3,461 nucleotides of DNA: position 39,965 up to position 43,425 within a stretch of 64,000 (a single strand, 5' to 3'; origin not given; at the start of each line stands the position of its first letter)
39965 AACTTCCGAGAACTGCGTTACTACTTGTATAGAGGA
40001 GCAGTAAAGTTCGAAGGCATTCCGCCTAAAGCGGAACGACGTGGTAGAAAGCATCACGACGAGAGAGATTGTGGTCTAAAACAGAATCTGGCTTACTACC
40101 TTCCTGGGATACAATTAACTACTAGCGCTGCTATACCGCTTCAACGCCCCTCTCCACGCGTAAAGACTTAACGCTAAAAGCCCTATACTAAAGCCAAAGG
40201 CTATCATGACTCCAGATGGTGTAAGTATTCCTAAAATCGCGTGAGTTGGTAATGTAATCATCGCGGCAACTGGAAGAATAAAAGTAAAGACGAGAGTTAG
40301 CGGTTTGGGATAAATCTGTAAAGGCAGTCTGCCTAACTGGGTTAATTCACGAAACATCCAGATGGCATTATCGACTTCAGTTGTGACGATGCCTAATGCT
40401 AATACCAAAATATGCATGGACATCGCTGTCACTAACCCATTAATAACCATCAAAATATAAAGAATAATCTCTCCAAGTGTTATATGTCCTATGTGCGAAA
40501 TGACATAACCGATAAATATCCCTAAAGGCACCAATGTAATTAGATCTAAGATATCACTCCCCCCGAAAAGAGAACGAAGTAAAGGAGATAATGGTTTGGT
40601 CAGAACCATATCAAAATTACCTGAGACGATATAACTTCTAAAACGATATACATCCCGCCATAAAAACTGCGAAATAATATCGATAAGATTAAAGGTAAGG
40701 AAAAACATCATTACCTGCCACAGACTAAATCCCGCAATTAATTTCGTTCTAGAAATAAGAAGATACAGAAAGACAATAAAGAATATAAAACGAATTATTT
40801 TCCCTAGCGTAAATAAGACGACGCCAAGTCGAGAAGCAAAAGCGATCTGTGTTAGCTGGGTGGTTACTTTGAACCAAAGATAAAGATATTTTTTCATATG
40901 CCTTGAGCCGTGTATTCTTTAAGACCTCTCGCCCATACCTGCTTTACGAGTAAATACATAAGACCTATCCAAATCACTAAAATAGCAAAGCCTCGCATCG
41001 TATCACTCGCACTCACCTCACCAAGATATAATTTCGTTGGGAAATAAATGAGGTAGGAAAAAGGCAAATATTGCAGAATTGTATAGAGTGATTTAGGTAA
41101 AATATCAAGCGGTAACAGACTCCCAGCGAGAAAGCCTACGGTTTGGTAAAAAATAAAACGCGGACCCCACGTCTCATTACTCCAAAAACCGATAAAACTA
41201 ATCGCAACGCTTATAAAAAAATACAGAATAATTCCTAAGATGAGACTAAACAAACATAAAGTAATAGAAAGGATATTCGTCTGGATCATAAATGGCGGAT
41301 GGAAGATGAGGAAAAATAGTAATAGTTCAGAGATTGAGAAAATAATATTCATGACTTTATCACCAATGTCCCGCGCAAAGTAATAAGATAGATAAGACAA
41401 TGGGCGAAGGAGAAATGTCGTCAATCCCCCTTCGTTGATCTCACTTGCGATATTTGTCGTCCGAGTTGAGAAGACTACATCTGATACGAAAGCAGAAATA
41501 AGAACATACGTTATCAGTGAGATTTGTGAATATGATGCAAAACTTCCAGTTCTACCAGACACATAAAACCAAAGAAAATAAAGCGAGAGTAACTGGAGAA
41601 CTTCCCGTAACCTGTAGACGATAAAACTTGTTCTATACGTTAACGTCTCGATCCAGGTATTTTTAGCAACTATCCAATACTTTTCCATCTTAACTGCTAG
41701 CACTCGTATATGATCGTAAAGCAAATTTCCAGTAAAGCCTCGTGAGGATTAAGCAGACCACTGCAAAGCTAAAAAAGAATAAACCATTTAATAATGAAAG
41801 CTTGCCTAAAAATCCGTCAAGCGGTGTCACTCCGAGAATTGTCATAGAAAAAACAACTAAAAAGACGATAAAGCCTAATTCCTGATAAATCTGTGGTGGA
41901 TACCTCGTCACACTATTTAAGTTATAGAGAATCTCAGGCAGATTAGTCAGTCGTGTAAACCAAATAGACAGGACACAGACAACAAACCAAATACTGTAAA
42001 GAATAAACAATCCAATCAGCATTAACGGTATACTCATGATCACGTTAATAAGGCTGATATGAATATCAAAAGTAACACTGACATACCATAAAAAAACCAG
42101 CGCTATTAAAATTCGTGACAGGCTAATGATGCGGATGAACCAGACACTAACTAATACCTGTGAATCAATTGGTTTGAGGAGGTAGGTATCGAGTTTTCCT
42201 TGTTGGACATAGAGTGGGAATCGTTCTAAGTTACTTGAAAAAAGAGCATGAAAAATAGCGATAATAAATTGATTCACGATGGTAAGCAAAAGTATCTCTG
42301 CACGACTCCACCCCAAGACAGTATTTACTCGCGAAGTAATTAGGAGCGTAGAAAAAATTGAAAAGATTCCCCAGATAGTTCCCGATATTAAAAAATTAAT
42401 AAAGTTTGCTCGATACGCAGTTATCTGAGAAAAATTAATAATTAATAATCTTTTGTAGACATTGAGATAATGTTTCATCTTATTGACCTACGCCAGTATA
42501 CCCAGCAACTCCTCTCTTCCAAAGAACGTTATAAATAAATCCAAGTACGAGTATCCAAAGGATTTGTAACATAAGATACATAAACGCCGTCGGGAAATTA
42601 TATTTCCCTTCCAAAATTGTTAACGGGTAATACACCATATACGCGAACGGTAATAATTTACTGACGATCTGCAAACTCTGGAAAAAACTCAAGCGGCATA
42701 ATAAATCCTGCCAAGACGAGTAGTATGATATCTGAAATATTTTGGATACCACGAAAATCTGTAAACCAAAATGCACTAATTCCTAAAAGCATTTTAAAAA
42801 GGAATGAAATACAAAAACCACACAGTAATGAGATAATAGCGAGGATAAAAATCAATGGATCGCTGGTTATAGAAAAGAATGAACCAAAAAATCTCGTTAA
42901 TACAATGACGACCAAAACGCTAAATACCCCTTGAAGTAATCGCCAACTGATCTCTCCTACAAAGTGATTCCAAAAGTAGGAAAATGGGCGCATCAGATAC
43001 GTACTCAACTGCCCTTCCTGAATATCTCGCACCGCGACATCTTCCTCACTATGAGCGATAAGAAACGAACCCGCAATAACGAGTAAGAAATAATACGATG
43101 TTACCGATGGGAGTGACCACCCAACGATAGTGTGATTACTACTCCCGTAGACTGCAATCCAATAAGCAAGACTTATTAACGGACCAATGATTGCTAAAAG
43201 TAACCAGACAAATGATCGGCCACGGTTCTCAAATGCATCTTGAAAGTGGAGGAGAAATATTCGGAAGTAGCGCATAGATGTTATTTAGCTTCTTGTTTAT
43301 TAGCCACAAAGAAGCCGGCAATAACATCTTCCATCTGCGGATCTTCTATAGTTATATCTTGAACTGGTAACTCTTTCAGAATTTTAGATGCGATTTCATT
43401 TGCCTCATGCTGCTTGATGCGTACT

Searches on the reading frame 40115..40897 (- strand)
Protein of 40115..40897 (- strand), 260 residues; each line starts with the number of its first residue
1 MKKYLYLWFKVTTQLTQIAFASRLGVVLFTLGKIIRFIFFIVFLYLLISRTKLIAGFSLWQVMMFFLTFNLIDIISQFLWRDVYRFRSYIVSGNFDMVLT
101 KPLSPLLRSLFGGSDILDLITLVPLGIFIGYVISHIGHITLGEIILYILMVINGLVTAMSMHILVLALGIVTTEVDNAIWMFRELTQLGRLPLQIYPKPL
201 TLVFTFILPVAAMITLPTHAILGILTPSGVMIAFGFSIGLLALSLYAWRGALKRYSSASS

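Call 8: search_protein_families(library=pfam, proteins=[window:40115-40897:-], max_evalue=0.001)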
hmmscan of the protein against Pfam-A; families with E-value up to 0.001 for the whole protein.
window:40115-40897:- (260 aa): 1 family
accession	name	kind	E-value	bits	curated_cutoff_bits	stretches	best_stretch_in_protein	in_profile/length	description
PF06182.17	ABC2_membrane_6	-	8.4e-33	114.5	22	1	39-259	6-229/229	ABC-2 family transporter protein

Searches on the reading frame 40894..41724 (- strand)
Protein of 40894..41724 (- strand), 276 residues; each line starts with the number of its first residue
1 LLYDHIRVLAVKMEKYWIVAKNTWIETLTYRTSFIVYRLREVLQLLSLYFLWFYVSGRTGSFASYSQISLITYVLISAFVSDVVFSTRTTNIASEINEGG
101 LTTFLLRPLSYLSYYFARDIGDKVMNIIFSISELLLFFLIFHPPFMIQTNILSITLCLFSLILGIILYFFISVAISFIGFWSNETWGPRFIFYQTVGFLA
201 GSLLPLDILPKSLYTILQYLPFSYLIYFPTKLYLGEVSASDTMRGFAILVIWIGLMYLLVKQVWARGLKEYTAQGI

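Call 8: search_protein_families(library=pfam, proteins=[window:40894-41724:-], max_evalue=0.001)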
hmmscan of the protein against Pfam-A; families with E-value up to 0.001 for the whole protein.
window:40894-41724:- (276 aa): 2 families
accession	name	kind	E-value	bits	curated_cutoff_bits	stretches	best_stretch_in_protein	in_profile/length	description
PF06182.17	ABC2_membrane_6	-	5.7e-22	79.1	22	1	46-275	5-229/229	ABC-2 family transporter protein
PF12698.13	ABC2_membrane_3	-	3.7e-05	23.4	31.6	1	60-259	158-344/347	ABC-2 family transporter protein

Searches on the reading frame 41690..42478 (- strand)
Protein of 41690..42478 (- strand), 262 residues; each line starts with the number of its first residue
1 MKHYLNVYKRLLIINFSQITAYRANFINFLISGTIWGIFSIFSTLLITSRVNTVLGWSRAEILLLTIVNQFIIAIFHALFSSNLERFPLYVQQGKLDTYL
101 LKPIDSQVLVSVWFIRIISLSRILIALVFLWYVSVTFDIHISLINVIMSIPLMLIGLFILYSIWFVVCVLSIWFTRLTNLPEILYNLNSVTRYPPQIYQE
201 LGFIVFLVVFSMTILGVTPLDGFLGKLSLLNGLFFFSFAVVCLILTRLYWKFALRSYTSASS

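Call 8: search_protein_families(library=pfam, proteins=[window:41690-42478:-], max_evalue=0.001)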
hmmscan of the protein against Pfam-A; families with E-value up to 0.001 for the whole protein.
window:41690-42478:- (262 aa): 1 family
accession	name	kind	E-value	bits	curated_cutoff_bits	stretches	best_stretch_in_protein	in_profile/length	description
PF06182.17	ABC2_membrane_6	-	4.8e-40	138.2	22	1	36-261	3-229/229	ABC-2 family transporter protein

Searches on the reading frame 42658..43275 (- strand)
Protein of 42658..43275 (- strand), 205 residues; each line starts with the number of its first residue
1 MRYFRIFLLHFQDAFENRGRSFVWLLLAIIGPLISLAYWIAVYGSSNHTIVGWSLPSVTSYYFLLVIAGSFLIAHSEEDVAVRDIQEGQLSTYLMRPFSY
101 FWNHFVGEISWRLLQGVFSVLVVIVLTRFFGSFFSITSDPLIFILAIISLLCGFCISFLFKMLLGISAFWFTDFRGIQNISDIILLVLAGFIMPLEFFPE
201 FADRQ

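Call 20: search_protein_families(library=pfam, proteins=[window:42658-43275:-], max_evalue=0.001)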
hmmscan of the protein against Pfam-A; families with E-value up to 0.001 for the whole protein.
window:42658-43275:- (205 aa): 1 family
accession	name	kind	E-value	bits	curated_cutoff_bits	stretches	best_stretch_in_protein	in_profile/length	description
PF06182.17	ABC2_membrane_6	-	3.5e-16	60.1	22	1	34-201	6-168/229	ABC-2 family transporter protein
